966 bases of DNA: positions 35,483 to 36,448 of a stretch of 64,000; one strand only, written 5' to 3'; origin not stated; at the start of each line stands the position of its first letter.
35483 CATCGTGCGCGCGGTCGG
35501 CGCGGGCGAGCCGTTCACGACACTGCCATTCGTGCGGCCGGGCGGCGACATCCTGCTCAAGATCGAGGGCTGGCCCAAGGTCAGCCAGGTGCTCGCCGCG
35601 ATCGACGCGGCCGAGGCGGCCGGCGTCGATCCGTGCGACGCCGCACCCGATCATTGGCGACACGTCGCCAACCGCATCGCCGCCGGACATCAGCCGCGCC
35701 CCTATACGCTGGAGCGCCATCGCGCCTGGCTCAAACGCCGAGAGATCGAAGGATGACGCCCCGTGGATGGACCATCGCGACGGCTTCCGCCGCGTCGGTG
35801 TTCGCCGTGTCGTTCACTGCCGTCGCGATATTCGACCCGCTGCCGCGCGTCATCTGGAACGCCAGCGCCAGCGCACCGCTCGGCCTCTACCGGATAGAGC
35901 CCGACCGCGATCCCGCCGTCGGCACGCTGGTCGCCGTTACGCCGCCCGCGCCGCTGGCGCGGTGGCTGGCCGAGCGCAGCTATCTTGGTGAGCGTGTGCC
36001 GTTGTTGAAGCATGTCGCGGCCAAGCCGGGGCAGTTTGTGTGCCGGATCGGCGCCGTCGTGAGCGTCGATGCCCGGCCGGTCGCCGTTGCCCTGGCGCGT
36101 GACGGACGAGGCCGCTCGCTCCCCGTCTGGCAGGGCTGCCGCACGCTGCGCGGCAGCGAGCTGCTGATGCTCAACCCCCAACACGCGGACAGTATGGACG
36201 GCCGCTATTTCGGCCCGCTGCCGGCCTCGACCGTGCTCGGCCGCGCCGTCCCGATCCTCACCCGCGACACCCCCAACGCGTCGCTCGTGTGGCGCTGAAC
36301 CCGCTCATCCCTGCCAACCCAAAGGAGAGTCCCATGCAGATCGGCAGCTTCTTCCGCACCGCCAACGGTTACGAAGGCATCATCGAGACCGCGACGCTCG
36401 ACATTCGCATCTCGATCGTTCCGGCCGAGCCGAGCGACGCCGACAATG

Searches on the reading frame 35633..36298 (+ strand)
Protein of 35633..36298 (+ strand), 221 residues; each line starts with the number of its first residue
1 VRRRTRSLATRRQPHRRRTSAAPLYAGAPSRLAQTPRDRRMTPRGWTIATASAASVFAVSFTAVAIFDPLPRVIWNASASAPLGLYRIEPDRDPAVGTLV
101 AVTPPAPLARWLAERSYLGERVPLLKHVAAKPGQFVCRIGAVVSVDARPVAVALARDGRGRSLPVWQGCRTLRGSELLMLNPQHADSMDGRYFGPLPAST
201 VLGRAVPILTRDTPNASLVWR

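Call 6: search_protein_families(library=pfam, proteins=[window:35633-36298:+], max_evalue=0.01)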
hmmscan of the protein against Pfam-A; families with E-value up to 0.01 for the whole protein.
window:35633-36298:+ (221 aa): 1 family
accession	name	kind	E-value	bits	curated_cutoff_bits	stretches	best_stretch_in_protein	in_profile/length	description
PF10502.14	Peptidase_S26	-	1.8e-21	77.3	22.9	1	52-206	8-164/168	Signal peptidase, peptidase S26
